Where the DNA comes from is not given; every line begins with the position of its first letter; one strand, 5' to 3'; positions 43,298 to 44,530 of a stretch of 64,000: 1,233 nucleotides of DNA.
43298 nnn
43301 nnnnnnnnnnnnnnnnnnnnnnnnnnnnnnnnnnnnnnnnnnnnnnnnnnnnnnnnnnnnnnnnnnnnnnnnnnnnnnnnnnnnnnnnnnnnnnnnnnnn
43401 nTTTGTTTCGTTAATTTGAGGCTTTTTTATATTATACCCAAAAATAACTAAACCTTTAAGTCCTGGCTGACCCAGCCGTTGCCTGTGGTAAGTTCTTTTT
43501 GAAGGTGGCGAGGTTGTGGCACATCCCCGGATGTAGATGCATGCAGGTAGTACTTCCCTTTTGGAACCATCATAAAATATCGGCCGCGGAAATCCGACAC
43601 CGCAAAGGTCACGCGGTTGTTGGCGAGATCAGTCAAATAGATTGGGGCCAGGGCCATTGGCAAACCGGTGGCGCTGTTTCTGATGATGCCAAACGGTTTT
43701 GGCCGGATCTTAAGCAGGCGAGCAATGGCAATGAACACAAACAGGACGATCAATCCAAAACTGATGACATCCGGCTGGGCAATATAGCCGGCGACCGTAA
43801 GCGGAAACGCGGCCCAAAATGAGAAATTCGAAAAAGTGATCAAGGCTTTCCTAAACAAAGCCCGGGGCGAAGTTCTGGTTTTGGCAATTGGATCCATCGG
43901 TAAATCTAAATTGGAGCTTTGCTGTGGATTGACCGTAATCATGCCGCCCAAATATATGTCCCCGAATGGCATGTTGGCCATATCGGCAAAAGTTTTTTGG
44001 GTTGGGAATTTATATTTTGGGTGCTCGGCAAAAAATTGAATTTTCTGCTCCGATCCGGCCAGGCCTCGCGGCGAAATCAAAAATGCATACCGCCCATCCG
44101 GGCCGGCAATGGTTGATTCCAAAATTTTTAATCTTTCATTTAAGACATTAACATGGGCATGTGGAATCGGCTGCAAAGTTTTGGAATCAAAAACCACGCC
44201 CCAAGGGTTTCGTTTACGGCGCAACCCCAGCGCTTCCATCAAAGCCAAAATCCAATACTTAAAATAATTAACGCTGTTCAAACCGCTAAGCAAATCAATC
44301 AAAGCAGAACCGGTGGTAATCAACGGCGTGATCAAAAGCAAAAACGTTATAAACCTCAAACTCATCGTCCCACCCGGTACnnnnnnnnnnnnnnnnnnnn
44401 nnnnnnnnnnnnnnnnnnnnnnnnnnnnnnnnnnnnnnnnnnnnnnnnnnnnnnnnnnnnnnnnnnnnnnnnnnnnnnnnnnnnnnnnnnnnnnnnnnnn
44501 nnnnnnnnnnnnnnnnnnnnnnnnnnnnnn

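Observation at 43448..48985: Giant repetitive surface protein with PG-binding domain and C-terminal polytopic anchor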

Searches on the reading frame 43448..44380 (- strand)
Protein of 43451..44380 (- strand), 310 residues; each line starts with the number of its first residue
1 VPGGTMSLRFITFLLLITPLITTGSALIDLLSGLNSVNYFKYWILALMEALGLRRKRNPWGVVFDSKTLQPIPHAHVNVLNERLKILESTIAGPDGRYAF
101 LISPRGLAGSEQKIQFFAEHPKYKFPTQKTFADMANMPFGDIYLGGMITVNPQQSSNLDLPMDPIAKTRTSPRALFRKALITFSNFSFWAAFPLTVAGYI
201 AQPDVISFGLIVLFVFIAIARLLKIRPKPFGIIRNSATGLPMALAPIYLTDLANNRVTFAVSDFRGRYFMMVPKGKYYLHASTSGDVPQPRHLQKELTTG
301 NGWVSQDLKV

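Call 17: search_protein_families(library=pfam, proteins=[window:43448-44365:-], max_evalue=10)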
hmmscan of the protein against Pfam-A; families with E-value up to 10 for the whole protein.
window:43448-44365:- (305 aa): 4 families
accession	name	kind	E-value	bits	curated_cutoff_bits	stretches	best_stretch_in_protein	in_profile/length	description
PF13620.12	CarboxypepD_reg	-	1.2e-11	45.2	32.3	2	226-284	4-62/82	Carboxypeptidase regulatory-like domain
PF13715.12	CarbopepD_reg_2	-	0.0026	18.2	32.2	2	56-96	3-39/88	CarboxypepD_reg-like domain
PF17210.9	SdrD_B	-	0.17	12.6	29.7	0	65-113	22-66/112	SdrD B-like domain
PF25612.1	DUF7940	-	0.45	11.6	27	1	182-219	26-62/63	Family of unknown function (DUF7940)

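Call 25: find_homologous_proteins(query=window:43451-44380:-)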
Query window:43451-44380:- (310 aa): 3 proteins with E <= 0.001 among 1916 candidates.
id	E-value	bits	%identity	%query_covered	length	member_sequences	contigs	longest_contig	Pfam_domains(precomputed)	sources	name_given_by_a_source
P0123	3.2e-22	97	30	85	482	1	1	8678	PF13715.13,PF13620.13,PF17210.10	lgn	-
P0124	1.0e-14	72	28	74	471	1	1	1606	PF13715.13,PF13620.13,PF22904.4,PF17210.10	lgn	-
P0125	7.4e-5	40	23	87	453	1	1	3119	PF13715.13,PF13620.13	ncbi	-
